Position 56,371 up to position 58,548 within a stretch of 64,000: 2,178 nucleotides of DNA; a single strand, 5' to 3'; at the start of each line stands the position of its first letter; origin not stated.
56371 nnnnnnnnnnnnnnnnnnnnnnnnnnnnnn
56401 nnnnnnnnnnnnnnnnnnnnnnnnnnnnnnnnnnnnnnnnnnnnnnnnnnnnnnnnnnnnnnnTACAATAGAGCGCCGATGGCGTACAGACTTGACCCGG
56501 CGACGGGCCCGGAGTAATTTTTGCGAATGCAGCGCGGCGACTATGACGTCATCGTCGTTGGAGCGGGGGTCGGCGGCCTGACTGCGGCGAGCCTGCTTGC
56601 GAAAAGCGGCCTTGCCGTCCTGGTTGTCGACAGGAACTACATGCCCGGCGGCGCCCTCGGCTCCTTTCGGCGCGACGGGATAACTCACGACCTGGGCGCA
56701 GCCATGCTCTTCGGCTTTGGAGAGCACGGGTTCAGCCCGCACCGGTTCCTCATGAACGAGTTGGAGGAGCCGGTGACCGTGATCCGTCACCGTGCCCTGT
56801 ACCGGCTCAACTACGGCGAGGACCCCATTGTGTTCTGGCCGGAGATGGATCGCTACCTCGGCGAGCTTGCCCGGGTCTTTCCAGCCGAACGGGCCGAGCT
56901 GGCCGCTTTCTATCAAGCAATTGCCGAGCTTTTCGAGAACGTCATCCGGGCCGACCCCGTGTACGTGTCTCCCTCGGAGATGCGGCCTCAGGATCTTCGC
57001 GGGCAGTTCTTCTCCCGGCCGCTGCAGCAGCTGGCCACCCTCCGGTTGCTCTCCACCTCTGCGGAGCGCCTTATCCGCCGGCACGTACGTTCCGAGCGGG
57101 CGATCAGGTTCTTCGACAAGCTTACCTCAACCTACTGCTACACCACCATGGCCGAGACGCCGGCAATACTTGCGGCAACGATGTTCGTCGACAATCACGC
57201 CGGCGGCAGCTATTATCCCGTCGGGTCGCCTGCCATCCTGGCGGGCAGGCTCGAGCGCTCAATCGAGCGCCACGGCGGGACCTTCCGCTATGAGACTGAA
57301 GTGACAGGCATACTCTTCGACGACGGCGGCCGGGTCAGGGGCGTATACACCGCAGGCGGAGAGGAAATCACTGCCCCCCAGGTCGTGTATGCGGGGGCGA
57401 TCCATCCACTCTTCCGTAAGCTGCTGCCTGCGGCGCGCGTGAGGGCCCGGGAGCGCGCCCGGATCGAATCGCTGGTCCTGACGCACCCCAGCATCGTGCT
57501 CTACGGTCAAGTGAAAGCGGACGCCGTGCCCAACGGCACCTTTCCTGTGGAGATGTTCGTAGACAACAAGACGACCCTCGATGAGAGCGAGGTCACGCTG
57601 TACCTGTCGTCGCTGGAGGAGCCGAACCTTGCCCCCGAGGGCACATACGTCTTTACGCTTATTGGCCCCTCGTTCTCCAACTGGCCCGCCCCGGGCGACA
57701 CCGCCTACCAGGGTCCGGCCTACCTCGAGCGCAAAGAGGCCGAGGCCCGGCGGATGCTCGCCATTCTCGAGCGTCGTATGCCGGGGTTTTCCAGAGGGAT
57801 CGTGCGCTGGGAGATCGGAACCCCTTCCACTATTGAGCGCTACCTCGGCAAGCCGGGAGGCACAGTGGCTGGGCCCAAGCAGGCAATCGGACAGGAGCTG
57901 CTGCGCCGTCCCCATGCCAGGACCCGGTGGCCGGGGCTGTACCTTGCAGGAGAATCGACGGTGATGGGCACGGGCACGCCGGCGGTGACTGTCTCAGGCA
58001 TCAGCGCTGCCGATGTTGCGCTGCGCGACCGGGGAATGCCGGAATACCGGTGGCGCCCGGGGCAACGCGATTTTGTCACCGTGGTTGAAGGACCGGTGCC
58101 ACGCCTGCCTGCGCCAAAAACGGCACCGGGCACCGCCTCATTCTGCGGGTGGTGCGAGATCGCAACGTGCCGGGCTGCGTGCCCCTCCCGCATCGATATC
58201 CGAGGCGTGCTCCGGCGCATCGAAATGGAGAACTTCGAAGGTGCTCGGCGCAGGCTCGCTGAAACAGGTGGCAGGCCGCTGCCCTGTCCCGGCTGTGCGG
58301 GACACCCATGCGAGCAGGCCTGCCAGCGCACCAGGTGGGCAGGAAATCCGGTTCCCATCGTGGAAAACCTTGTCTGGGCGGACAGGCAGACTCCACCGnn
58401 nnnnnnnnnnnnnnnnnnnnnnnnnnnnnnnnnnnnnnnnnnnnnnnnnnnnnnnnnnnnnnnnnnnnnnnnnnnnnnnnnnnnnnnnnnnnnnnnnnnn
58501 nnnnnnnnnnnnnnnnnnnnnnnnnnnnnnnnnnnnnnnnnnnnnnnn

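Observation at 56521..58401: CrtI-family oxidoreductase fused to a Cys-rich C-terminal module resembling Fe-S cluster motifs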

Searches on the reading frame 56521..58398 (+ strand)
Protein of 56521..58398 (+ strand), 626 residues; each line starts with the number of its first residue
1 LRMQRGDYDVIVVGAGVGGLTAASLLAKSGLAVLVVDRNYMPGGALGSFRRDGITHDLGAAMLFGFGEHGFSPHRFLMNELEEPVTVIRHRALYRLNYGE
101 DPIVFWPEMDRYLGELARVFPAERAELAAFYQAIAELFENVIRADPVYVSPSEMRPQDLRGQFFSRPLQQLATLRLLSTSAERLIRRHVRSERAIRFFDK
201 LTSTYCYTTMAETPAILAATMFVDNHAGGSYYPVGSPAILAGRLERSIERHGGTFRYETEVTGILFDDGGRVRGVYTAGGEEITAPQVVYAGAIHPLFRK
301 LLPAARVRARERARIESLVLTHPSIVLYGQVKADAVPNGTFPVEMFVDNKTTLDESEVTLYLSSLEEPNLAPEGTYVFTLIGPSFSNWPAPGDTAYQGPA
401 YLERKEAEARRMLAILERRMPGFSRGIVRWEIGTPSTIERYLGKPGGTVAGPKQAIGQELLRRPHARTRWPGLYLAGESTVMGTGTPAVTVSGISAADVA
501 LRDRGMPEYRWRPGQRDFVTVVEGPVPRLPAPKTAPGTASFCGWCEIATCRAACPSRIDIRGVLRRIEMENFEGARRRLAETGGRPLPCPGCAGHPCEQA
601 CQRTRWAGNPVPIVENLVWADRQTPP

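Call 3: search_protein_families(library=pfam, proteins=[window:56521-58398:+], max_evalue=1)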
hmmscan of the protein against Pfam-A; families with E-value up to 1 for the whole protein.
window:56521-58398:+ (626 aa): 19 families
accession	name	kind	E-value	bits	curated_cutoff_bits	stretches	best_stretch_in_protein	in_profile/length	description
PF01593.30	Amino_oxidase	-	8.3e-20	71.9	19.8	1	18-500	2-442/443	Flavin containing amine oxidoreductase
PF13450.12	NAD_binding_8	-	1.2e-13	51.6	21.9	1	12-68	1-57/68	NAD(P)-binding Rossmann-like domain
PF01266.30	DAO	-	1.4e-12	48.3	27.9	2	223-425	131-302/353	FAD dependent oxidoreductase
PF00890.30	FAD_binding_2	-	1.6e-07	31.4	20.4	1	9-44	1-36/414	FAD binding domain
PF12831.13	FAD_oxidored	-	8.2e-07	29.1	27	1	9-47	1-39/416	FAD dependent oxidoreductase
PF14691.11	Fer4_20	-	9e-07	29.1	25.8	1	534-613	16-97/113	Dihydroprymidine dehydrogenase domain II, 4Fe-4S cluster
PF01946.23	Thi4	-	1.6e-06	28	26.2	1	8-46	18-57/235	Thi4 family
PF07992.20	Pyr_redox_2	-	5e-06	26.6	26.1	1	8-44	1-38/291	Pyridine nucleotide-disulphide oxidoreductase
PF01494.25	FAD_binding_3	-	6.1e-06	26.1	22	1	7-39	1-33/349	FAD binding domain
PF00996.24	GDI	-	7.9e-06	25.1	23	1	7-48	4-45/436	GDP dissociation inhibitor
PF03486.20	HI0933_like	-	3.9e-05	23.7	50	1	9-43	2-36/244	HI0933-like protein Rossmann domain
PF01134.28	GIDA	-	8.6e-05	22.2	22.1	1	9-38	1-30/391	Glucose inhibited division protein A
PF00070.33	Pyr_redox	-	0.00018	22.4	22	1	10-41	2-33/82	Pyridine nucleotide-disulphide oxidoreductase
PF21799.2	MurD-like_N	-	0.0046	17.6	27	1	9-44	2-37/88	Mur ligase MurD-like, N-terminal domain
PF05834.18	Lycopene_cycl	-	0.02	14.4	23.4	1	9-37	1-31/380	Lycopene cyclase protein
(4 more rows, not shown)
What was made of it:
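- On CrtI superfamily (Pfam PF01593 Amino_oxidase plus N-terminal FAD Rossmann fold): PF01593 over aa 18-500, E = 8e-20; NAD_binding_8, E = 1e-13 (call 3).
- Domain identity: Fer4_20 scores above its gathering score (call 3).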

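Call 4: search_protein_families(library=ncbifam, proteins=[window:56521-58398:+], max_evalue=1)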
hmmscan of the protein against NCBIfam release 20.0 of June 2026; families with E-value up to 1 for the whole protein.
window:56521-58398:+ (626 aa): 163 families (the best 25 are shown)
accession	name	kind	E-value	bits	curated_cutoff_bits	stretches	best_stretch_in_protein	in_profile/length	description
TIGR02730.1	carot_isom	equivalog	3.7e-75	253.6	586.9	1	8-498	1-486/493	carotenoid isomerase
TIGR02733.1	desat_CrtD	equivalog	4.4e-48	164.2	549.7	1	9-496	3-484/492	C-3',4' desaturase CrtD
TIGR02734.1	crtI_fam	subfamily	3.5e-37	128.3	238.1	1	10-505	1-493/504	phytoene desaturase family protein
NF045637.1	carotdesatCrtDProt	equivalog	7.7e-33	113.8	580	1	10-503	1-485/485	1-hydroxycarotenoid 3,4-desaturase CrtD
NF058655.1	CrtID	equivalog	1e-20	74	640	1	10-329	1-308/478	bifunctional phytoene desaturase/3,4-desaturase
NF045689.1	BCarotKetCrtO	equivalog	5.9e-15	54.8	1000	1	7-311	3-316/563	beta-carotene ketolase CrtO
NF042421.1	hydcarot_desat_CrtD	equivalog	1.9e-13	49.8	500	1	10-499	4-482/487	1-hydroxycarotenoid 3,4-desaturase CrtD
TIGR03467.1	HpnE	equivalog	4.4e-13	49.3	283.05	3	10-55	1-46/430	hydroxysqualene dehydroxylase HpnE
NF045663.1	diclust_near_Sec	equivalog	4.6e-12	44.8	530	2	542-611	12-80/759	pyridine nucleotide-disulfide oxidoreductase/dicluster-binding protein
NF005560.0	PRK07233.1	equivalog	7.3e-11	41.5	252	2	10-55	3-48/435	hypothetical protein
NF009410.0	PRK12771.1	subfamily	2e-09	36.6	516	2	547-605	47-105/566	NAD(P)-binding protein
NF001933.0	PRK00711.1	subfamily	7.2e-09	35.1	383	2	10-43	3-36/429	D-amino acid dehydrogenase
TIGR02032.1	GG-red-SF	subfamily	1.6e-08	34.6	158.8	1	8-43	1-36/297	geranylgeranyl reductase family protein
TIGR00292.1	TIGR00292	equivalog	1.2e-07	31.2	148.3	1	8-46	22-60/254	sulfide-dependent adenosine diphosphate thiazole synthase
NF053676.1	4oxCHCAChcC1Cy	equivalog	3.9e-07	28.9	1000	1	7-45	1-39/528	4-oxocyclohexanecarboxylate 2-dehydrogenase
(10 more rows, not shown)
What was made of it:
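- On NCBIfam TIGR02734 phytoene desaturase family (crtI_fam): 128.3 bits (call 4)
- On NCBIfam TIGR02730 carotenoid isomerase (CrtISO/CrtH equivalog): 253.6 bits: the best-scoring model, but far below its cut-off (call 4)
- Closest known: CRTISO/CrtH carotenoid isomerase and the related retinol saturase. Same: TIGR02730 is the best curated match (253.6 bits; call 4).
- Body affinity: the best curated model is carotenoid isomerase (253.6 bits, against 164 for CrtD and 128 for crtI_fam; call 4). TIGR02730 is the best-scoring curated model (call 4). The score of 253.6 bits is far below the 586.9-bit equivalog cut-off (call 4).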
